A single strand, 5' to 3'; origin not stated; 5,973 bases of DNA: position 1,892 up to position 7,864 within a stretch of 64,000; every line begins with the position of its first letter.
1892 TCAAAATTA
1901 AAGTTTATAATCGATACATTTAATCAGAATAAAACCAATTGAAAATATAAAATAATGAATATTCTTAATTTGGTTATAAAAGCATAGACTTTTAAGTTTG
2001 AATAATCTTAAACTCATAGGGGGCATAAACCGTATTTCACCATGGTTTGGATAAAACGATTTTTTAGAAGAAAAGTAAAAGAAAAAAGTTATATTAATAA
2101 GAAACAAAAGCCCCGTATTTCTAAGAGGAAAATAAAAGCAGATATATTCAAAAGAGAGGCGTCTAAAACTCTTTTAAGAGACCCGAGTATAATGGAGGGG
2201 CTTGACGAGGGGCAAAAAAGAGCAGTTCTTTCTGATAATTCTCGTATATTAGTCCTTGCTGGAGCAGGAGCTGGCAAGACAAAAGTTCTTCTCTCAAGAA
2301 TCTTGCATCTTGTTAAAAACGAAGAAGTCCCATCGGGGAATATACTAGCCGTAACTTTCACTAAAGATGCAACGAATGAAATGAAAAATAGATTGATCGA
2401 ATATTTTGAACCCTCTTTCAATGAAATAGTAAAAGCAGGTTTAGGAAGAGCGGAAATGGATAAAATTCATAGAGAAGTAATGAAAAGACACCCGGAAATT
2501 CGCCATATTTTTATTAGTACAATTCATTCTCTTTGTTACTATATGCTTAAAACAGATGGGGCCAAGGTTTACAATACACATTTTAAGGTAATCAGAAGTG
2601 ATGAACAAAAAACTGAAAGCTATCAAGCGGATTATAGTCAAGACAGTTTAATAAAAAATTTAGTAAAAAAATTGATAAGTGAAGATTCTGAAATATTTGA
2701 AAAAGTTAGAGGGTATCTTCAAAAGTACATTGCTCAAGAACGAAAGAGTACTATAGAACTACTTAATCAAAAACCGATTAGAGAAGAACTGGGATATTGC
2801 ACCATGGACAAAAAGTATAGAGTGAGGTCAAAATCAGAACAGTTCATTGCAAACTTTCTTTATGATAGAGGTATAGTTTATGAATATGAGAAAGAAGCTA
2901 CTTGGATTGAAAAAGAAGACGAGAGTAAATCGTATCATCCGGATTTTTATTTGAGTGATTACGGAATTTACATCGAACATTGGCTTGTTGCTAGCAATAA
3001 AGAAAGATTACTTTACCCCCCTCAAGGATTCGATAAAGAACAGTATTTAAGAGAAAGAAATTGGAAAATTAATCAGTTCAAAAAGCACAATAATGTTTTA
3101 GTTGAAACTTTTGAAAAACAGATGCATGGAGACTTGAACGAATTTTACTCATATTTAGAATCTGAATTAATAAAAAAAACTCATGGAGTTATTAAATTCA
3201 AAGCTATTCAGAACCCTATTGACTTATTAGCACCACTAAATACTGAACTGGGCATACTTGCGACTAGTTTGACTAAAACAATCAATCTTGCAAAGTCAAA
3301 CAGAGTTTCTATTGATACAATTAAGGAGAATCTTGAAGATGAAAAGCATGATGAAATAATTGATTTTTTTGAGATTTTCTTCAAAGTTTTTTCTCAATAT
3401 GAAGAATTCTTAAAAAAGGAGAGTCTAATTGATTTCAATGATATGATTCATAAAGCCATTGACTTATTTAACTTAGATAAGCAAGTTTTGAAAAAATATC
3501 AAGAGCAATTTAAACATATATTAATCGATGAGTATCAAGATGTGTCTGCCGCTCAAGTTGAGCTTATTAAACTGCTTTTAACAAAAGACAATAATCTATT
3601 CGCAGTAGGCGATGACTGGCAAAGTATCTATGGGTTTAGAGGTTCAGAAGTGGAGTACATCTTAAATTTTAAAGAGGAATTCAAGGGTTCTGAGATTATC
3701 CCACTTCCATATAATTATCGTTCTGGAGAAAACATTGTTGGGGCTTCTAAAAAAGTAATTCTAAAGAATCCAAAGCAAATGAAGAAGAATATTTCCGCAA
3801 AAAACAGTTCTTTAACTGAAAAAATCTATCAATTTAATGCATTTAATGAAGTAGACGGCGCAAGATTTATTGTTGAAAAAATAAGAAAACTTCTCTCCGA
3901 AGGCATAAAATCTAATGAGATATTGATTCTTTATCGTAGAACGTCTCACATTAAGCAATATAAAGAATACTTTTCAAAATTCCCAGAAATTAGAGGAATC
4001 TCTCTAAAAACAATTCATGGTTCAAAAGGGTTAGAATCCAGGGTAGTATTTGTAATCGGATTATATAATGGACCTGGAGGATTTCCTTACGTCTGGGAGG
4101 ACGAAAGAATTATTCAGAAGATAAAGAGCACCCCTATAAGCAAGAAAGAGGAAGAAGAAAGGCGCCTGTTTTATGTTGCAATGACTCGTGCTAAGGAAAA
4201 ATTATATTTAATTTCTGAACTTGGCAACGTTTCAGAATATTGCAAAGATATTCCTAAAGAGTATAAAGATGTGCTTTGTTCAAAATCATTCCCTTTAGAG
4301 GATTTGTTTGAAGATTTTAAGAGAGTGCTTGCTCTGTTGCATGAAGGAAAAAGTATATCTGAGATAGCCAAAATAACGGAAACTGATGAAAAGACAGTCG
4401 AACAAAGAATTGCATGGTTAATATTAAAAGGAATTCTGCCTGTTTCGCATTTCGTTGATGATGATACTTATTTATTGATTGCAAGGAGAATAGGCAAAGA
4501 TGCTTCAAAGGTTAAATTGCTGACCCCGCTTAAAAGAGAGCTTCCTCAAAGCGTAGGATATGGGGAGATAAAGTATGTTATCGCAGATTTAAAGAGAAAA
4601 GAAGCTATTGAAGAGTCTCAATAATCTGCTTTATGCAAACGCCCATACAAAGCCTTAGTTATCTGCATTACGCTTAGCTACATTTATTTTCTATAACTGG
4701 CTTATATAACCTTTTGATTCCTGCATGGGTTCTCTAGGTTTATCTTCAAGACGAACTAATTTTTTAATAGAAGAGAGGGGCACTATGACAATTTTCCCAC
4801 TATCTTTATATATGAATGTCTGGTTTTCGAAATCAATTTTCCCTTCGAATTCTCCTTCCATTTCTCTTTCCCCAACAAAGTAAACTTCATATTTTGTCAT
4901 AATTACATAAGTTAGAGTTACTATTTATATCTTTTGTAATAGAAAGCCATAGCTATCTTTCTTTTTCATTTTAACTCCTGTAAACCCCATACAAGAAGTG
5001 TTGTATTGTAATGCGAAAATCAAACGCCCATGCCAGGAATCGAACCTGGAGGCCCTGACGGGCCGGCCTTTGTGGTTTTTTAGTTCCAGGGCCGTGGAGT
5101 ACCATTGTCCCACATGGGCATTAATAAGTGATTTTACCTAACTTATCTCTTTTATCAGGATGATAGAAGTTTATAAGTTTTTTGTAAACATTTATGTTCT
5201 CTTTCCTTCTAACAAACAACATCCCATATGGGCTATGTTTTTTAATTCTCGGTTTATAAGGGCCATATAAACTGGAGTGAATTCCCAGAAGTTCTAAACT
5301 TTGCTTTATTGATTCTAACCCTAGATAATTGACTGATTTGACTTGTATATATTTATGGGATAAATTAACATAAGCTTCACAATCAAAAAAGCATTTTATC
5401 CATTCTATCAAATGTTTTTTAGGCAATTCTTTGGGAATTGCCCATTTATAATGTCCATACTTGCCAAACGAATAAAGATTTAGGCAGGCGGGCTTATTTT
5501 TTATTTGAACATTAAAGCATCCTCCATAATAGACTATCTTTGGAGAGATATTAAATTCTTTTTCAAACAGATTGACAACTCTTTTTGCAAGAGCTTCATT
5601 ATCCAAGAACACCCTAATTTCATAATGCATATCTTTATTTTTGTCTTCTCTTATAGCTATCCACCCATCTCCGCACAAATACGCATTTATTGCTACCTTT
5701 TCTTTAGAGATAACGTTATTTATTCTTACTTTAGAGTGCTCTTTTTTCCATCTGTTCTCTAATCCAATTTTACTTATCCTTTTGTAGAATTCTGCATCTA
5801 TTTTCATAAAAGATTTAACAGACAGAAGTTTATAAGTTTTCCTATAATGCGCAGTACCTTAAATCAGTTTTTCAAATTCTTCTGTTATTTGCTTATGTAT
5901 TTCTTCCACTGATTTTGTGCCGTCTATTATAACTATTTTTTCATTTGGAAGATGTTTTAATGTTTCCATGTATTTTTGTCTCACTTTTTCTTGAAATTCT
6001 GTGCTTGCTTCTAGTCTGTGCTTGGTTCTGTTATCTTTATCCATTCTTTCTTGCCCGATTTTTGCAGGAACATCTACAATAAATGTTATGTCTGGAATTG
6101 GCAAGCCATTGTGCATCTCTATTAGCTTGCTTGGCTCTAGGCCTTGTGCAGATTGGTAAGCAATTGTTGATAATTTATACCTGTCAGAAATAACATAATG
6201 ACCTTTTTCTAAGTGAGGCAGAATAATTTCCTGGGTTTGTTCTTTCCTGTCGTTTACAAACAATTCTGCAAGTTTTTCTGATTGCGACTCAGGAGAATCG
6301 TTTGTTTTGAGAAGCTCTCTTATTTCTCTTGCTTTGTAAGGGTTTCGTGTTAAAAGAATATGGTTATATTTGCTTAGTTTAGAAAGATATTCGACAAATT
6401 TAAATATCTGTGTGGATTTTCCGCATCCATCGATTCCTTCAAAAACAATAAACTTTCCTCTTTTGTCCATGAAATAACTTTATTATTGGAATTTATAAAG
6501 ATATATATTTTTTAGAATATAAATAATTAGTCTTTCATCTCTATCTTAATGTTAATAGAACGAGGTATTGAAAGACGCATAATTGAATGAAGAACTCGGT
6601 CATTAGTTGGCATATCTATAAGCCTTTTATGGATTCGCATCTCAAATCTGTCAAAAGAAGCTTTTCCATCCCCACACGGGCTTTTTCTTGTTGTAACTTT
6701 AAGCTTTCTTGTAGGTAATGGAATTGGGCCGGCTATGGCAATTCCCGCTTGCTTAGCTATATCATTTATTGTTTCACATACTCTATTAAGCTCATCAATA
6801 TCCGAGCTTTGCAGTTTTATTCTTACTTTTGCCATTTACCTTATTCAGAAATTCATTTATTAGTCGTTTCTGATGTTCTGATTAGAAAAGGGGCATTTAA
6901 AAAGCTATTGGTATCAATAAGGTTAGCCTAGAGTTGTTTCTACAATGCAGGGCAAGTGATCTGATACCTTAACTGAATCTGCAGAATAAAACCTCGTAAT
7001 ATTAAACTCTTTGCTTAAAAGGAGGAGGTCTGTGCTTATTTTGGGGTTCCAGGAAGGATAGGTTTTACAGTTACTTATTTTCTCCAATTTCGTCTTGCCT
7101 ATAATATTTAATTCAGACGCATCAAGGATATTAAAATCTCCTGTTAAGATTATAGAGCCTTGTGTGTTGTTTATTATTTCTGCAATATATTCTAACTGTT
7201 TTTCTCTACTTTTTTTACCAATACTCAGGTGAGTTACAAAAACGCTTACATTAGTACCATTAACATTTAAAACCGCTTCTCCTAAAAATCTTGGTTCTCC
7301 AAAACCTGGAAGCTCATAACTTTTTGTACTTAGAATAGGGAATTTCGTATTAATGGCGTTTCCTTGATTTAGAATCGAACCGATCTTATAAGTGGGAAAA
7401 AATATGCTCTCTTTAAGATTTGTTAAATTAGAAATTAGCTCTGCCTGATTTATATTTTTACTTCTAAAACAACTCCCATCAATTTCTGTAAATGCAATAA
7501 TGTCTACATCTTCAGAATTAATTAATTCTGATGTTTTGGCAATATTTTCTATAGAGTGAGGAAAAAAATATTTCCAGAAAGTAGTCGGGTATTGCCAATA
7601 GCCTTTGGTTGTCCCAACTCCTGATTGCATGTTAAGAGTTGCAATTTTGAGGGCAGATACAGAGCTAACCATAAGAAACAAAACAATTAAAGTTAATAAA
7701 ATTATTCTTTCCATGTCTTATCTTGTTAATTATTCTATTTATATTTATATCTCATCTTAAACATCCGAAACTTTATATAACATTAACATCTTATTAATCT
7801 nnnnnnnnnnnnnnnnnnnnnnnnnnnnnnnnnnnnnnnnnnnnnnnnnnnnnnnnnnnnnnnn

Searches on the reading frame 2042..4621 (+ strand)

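Call 57: search_protein_families(library=pfam, proteins=[window:2042-4621:+], max_evalue=0.001)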
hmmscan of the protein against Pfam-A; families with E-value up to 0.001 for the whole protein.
window:2042-4621:+ (860 aa): 9 families
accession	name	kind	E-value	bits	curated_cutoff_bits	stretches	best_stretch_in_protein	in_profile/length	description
PF00580.27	UvrD-helicase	-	1.4e-67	228.6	23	2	339-548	102-271/271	UvrD/REP helicase N-terminal domain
PF13361.12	UvrD_C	-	8.3e-26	91.7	25.6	2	653-725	287-347/350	UvrD-like helicase C-terminal domain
PF13245.12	AAA_19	-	2.9e-20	73.3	25.1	2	58-174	1-72/134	AAA domain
PF14493.12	HTH_40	-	5.1e-11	43.2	27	1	763-847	6-89/89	Helix-turn-helix domain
PF13538.12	UvrD_C_2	-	5.8e-10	39.3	27.4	1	703-724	31-52/52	UvrD-like helicase C-terminal domain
PF01443.25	Viral_helicase1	-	2.6e-07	31.2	21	0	701-724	203-227/228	Viral superfamily 1 RNA helicase core domain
PF00270.35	DEAD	-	8.8e-06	26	26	1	64-188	12-125/167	DEAD/DEAH box helicase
PF04851.21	ResIII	-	4.2e-05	23.9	22.5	1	64-189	21-134/164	Type III restriction enzyme, res subunit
PF13604.12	AAA_30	-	0.00032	20.9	27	0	54-116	2-64/191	AAA domain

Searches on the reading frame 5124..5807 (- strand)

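Call 57: search_protein_families(library=pfam, proteins=[window:5124-5807:-], max_evalue=0.001)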
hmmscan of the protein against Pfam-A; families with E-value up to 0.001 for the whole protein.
window:5124-5807:- (228 aa): 1 family
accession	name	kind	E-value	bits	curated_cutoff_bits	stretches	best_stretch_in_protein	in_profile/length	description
PF14528.11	LAGLIDADG_3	-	3.3e-10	40.5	22.5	1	135-212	5-81/82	LAGLIDADG-like domain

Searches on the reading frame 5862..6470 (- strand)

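Call 57: search_protein_families(library=pfam, proteins=[window:5862-6470:-], max_evalue=0.001)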
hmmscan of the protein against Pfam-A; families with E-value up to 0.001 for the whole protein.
window:5862-6470:- (203 aa): 3 families
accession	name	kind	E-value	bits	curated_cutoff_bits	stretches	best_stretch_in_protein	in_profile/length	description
PF02223.23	Thymidylate_kin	-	1.5e-36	126.2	27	1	10-195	1-185/185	Thymidylate kinase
PF13521.12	AAA_28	-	9.2e-08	32.9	27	1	8-169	2-148/164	AAA domain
PF01712.25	dNK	-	8.9e-05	22.8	27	0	8-203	1-202/203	Deoxynucleoside kinase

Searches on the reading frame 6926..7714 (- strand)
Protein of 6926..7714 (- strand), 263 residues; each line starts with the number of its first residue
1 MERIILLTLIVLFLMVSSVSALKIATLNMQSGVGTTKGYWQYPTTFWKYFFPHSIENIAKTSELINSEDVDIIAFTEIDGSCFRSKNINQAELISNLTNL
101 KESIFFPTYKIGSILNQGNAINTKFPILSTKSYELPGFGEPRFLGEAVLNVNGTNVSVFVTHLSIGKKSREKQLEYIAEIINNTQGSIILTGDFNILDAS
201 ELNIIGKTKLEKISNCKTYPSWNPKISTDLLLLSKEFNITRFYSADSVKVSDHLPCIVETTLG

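Call 57: search_protein_families(library=pfam, proteins=[window:6926-7714:-], max_evalue=0.001)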
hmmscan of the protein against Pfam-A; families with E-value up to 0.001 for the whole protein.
window:6926-7714:- (263 aa): 2 families
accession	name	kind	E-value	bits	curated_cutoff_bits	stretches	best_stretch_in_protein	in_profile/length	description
PF03372.29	Exo_endo_phos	-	3.6e-10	40.4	24.5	1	26-253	2-225/225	Endonuclease/Exonuclease/phosphatase family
PF23226.1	Exo_endo_phos_PGAP2IP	-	3e-07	30.4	27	1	58-192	23-156/239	PGAP2IP, C-terminal nuclease-like domain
